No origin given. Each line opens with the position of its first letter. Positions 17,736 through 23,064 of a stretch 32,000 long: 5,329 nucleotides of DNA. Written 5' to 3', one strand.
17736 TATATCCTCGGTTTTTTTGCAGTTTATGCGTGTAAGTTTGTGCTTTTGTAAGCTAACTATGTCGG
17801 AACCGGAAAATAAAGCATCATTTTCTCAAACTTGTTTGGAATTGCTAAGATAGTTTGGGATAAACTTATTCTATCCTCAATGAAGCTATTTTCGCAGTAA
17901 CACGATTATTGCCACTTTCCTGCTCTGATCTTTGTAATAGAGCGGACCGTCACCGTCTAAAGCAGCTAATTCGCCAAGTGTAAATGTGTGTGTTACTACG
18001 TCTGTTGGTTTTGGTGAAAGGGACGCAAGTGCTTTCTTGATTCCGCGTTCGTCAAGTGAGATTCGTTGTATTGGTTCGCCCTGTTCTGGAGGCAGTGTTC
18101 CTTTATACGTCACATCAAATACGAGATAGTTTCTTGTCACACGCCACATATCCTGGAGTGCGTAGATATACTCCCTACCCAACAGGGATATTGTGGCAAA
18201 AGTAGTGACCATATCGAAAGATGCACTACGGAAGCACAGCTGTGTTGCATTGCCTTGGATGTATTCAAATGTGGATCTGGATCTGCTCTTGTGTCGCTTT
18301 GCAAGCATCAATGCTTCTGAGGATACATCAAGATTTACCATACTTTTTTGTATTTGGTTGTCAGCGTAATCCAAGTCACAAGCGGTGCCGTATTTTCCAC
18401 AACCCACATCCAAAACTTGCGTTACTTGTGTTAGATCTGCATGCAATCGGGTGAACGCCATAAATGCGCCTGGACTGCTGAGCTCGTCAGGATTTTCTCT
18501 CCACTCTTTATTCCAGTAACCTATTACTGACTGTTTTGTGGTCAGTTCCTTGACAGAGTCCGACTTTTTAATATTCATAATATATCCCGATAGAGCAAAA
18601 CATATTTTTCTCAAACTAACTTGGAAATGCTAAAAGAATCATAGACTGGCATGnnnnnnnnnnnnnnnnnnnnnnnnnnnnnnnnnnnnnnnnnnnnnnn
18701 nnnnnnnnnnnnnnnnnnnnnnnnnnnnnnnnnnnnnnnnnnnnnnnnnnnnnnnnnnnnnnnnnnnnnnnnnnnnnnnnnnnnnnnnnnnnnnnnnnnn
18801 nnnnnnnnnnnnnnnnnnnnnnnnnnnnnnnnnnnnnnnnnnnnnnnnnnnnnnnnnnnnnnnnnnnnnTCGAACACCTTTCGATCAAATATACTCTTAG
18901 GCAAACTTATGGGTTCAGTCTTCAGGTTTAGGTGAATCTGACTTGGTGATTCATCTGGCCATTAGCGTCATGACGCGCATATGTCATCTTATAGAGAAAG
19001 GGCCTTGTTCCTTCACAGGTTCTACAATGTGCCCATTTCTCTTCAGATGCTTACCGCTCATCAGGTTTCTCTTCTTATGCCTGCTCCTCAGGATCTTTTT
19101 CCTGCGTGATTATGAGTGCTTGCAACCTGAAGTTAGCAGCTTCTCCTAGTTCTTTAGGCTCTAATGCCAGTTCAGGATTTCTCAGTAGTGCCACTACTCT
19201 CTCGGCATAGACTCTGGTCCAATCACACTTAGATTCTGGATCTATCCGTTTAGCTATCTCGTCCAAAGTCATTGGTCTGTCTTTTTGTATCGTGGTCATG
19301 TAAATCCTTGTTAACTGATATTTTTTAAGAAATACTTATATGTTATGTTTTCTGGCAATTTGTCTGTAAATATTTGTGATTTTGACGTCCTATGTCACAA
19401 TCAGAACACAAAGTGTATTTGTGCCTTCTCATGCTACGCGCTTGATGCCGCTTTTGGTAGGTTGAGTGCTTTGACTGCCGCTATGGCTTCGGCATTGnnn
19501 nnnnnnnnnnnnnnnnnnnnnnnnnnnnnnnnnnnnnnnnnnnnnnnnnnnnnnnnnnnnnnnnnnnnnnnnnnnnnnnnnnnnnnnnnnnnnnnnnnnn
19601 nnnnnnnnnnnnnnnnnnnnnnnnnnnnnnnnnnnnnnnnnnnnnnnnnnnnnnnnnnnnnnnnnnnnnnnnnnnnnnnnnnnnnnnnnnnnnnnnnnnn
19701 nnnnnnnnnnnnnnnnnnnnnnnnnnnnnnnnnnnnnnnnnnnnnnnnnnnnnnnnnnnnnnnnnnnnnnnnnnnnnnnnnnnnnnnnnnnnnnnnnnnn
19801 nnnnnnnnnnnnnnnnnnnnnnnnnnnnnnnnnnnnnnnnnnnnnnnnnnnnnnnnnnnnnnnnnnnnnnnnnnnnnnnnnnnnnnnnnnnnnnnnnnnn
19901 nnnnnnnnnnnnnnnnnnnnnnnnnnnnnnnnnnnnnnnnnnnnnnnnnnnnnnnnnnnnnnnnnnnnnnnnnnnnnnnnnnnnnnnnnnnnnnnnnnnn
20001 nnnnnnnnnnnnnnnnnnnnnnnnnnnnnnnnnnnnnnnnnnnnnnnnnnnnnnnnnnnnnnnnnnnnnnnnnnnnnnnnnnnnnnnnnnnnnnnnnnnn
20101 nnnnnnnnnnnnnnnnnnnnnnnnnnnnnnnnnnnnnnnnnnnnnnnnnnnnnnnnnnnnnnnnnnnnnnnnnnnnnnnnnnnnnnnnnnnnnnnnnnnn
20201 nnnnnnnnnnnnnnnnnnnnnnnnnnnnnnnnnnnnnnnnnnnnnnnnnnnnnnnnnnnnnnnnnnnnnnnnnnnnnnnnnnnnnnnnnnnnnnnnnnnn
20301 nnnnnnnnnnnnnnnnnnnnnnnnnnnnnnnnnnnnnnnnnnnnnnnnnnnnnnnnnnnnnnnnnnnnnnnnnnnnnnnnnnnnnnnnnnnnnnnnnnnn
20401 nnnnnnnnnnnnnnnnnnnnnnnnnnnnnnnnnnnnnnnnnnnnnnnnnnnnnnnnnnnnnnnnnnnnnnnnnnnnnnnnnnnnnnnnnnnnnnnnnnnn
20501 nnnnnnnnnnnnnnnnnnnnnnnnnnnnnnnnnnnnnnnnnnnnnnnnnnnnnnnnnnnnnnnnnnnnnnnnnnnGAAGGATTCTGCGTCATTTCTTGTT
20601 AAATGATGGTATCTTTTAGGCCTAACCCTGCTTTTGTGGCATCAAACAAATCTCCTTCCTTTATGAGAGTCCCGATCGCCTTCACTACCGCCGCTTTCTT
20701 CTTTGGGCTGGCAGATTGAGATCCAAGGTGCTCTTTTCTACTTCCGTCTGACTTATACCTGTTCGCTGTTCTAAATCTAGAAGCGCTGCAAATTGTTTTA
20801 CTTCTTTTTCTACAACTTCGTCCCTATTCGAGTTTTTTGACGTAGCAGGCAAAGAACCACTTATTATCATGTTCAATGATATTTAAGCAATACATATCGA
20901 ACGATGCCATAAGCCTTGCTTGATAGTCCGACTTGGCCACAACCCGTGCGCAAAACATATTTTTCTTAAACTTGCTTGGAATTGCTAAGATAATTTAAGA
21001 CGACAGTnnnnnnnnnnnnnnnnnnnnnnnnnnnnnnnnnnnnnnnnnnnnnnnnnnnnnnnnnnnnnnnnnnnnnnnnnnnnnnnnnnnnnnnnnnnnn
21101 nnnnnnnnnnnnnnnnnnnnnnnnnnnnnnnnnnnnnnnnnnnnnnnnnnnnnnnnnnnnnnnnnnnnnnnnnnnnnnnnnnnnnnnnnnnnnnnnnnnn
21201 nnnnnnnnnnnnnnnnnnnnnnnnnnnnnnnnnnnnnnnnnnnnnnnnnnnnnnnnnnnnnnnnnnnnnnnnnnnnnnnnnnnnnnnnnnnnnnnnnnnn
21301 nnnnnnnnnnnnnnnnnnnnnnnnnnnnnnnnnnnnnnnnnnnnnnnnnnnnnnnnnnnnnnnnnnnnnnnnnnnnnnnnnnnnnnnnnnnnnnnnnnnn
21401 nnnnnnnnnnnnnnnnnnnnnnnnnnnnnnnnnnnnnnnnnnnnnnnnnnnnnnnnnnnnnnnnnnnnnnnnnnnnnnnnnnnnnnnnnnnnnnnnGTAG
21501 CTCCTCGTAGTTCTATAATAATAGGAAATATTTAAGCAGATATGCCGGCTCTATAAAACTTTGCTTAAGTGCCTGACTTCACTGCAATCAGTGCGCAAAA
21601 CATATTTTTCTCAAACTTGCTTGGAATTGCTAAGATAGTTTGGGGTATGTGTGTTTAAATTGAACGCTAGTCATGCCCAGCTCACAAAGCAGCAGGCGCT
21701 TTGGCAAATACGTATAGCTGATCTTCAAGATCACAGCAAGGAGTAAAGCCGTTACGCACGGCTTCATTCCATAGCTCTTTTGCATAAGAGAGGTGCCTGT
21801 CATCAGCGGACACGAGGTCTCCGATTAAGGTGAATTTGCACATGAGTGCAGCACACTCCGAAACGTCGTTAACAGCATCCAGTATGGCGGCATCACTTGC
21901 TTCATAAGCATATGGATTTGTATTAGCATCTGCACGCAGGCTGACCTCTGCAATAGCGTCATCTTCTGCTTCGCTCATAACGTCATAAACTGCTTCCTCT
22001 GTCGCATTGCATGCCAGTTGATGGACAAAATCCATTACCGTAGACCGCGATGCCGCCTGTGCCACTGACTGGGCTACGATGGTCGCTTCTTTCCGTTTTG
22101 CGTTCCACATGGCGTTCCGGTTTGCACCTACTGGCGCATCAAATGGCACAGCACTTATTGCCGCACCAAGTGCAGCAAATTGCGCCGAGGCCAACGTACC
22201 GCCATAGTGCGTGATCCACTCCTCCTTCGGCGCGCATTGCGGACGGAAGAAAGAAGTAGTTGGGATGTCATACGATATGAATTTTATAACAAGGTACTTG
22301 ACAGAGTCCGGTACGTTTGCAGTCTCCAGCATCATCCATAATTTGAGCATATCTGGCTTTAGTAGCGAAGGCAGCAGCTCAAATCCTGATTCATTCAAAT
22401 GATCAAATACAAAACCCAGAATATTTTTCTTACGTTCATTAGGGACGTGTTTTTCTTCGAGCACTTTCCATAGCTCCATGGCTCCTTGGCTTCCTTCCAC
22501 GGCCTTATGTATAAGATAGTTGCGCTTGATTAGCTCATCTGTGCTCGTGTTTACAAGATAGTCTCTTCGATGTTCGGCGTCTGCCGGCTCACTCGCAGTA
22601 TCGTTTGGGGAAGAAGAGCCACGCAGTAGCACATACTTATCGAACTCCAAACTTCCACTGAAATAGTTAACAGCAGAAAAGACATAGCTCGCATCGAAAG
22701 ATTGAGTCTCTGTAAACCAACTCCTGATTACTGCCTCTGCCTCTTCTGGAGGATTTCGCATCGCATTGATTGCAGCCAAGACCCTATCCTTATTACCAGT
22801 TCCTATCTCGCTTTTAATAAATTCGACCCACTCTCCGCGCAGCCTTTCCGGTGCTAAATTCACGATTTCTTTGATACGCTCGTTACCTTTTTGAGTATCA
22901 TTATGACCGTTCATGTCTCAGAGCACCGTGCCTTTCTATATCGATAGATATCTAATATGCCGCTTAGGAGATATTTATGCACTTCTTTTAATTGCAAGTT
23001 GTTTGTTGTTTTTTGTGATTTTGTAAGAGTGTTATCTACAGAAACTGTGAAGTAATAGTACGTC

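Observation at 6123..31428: A conserved promoter module of about 60 bp with fixed spacing precedes many unrelated island genes on both strands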

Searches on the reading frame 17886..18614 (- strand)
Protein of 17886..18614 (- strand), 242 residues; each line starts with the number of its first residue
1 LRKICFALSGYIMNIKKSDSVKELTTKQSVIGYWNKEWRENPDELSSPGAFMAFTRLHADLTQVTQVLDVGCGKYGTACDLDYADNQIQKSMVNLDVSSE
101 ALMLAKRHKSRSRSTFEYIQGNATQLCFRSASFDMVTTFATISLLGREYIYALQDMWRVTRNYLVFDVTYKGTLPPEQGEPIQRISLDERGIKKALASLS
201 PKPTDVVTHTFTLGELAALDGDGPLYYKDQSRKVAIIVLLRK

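Call 9: search_protein_families(library=pfam, proteins=[window:17886-18614:-], max_evalue=0.01)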
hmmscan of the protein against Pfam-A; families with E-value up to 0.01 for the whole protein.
window:17886-18614:- (242 aa): 6 families
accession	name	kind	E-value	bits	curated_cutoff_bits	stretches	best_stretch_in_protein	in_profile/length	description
PF08241.18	Methyltransf_11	-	8.2e-12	46.1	21.2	1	68-161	1-88/95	Methyltransferase domain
PF13649.12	Methyltransf_25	-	1.1e-11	45.7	27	1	67-161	1-94/97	Methyltransferase domain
PF13847.12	Methyltransf_31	-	2.4e-08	34.2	27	1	65-159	5-100/145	Methyltransferase domain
PF01209.24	Ubie_methyltran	-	1.5e-07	31.4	20.1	1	63-160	47-143/233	ubiE/COQ5 methyltransferase family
PF08242.18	Methyltransf_12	-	1.7e-05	25.9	30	1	68-159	1-91/98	Methyltransferase domain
PF05175.20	MTS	-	0.0051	16.9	23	1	63-136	31-102/170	Methyltransferase small domain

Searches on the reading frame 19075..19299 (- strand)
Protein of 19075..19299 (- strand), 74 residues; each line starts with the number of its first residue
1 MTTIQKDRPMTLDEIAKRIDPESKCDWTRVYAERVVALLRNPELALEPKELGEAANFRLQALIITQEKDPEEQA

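Call 9: search_protein_families(library=pfam, proteins=[window:19075-19299:-], max_evalue=0.01)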
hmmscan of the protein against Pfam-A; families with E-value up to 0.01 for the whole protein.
window:19075-19299:- (74 aa): 1 family
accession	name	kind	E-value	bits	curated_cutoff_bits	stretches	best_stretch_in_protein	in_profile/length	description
PF07466.16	DUF1517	-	0.0092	16.5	23.3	1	11-45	21-55/184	Protein of unknown function (DUF1517)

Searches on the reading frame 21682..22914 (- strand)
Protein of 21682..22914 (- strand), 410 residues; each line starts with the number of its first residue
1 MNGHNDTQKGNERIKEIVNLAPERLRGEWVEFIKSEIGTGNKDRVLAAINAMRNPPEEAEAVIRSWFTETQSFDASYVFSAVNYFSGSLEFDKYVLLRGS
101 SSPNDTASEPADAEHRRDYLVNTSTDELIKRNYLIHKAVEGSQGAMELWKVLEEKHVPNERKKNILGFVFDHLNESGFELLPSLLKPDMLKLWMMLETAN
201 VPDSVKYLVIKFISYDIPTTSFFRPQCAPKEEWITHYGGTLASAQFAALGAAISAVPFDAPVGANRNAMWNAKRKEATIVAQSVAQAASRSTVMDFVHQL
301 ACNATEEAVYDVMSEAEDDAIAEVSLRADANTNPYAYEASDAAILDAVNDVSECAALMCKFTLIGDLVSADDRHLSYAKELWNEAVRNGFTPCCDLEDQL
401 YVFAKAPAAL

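Call 9: search_protein_families(library=pfam, proteins=[window:21682-22914:-], max_evalue=0.01)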
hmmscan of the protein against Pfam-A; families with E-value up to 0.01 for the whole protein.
window:21682-22914:- (410 aa): 0 families

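Call 79: search_protein_families(library=phrogs, proteins=[window:21682-22914:-], max_evalue=0.001)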
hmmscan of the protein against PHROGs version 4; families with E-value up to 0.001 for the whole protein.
window:21682-22914:- (410 aa): 1 family
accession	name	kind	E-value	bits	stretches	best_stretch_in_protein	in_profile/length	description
phrog_8332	-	unknown function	0.00089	19.9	1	216-313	121-216/248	-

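Call 80: search_protein_families(library=padloc, proteins=[window:21682-22914:-], max_evalue=0.001)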
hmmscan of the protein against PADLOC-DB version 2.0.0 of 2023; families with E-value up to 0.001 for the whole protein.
window:21682-22914:- (410 aa): 0 families

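Call 90: search_protein_families(library=pfam, proteins=[L157:772-1956:+, L157:12458-13003:-, L157:13124-14140:-], max_evalue=0.01)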
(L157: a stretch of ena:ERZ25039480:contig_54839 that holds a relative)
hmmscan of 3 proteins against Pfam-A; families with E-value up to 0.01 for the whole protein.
L157:772-1956:+ (394 aa): 1 family
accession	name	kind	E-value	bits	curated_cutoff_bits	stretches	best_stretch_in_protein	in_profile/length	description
PF18958.6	DUF5700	-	8.7e-05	22.5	25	1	53-151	96-185/283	Putative zinc dependent peptidase (DUF5700)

L157:12458-13003:- (181 aa): 0 families

L157:13124-14140:- (338 aa): 0 families
